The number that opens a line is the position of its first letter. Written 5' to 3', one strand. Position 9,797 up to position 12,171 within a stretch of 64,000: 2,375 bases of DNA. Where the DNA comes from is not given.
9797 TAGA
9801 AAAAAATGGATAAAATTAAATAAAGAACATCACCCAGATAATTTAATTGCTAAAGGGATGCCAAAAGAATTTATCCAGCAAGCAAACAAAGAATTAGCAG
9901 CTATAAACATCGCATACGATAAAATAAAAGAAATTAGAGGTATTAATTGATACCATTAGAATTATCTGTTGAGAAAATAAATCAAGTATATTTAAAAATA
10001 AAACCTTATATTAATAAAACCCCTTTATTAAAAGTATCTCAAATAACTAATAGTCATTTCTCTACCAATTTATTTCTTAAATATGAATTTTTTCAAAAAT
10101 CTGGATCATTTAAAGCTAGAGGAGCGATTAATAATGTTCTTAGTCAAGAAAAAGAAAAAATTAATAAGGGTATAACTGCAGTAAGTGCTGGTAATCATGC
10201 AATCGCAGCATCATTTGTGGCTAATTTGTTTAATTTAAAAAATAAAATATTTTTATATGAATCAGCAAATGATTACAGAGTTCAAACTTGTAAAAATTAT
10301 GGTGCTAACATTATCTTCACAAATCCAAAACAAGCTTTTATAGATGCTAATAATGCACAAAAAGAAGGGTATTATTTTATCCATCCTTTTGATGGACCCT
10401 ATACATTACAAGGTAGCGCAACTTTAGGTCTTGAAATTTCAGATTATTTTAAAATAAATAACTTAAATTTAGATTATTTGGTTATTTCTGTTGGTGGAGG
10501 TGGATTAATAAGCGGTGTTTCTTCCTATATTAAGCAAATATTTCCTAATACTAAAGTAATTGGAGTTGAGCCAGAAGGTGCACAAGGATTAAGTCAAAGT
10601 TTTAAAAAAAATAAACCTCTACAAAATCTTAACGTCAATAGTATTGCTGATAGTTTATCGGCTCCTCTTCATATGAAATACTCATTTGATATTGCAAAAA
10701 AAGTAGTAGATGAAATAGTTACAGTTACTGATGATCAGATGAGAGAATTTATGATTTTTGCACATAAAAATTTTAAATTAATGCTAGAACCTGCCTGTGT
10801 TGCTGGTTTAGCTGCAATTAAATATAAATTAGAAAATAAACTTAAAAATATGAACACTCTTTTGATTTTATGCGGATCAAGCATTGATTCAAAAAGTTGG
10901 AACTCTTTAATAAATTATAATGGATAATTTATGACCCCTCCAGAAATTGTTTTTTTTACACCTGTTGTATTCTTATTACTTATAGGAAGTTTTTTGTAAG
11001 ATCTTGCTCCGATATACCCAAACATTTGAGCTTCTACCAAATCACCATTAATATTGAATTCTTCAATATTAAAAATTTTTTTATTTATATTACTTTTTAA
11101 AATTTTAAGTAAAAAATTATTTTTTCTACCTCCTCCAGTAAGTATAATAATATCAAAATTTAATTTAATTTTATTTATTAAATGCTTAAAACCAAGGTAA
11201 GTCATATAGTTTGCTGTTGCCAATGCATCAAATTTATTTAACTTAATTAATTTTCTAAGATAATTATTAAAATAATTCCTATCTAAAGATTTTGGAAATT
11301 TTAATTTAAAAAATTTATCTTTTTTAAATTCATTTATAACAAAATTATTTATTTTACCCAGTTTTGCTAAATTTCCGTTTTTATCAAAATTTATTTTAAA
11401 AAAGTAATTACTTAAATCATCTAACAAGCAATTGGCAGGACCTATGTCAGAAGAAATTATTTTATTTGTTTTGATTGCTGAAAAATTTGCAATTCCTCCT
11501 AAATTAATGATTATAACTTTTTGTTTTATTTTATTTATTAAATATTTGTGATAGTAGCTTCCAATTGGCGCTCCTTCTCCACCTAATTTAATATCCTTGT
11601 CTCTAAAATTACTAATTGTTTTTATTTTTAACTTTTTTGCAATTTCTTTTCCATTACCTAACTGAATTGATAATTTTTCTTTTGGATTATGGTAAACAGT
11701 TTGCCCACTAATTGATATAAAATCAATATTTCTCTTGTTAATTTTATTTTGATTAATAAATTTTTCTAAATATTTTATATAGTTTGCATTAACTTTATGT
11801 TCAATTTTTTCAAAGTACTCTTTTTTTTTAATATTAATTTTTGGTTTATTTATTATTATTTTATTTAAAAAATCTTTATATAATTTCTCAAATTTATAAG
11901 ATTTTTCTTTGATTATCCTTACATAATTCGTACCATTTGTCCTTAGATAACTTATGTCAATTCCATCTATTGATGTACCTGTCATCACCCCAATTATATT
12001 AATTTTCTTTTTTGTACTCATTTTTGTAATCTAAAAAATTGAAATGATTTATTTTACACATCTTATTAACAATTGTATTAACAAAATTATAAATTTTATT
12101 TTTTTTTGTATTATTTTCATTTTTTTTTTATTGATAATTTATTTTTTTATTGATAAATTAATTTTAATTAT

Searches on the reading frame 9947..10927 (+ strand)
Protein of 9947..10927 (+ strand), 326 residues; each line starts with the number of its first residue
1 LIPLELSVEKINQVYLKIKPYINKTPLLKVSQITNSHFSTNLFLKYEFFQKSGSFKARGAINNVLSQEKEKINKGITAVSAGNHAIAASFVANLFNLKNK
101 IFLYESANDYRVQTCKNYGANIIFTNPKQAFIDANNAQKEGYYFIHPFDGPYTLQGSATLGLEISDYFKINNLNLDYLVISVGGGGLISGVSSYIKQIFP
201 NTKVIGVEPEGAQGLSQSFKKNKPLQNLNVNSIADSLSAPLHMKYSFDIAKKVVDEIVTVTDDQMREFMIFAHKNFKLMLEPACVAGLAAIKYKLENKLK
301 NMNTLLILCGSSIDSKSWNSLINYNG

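Call 14: search_protein_families(library=pfam, proteins=[window:9947-10927:+])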
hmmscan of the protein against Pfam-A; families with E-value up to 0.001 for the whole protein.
window:9947-10927:+ (326 aa): 1 family
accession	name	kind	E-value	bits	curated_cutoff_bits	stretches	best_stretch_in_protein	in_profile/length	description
PF00291.31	PALP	-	1.4e-67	228.6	35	1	19-310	2-295/295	Pyridoxal-phosphate dependent enzyme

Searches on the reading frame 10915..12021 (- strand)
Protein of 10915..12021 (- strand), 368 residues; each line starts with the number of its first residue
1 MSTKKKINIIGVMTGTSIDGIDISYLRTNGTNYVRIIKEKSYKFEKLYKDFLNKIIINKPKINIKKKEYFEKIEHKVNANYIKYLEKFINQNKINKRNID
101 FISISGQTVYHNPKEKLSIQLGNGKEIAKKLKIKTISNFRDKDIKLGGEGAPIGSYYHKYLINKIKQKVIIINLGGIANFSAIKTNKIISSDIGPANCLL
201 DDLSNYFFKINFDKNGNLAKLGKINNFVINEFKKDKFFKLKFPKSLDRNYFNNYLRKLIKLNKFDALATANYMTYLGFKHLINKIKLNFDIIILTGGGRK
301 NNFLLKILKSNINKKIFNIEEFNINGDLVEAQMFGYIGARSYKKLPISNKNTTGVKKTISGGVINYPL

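Call 14: search_protein_families(library=pfam, proteins=[window:10915-12021:-])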
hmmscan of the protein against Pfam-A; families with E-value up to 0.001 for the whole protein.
window:10915-12021:- (368 aa): 1 family
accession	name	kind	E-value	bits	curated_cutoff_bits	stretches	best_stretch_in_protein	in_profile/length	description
PF03702.20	AnmK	-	7e-65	219.9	24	1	9-366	3-366/367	Anhydro-N-acetylmuramic acid kinase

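Call 20: find_encoding_contigs(protein=window:10915-12021:-, flank=3000, max_places=6)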
Protein window:10915-12021:- (368 aa): no gene with exactly this product is on record in the collection.
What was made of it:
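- Tried and rejected: The window's AnmK protein is not on record (call 20), so the source genome is unnamed.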
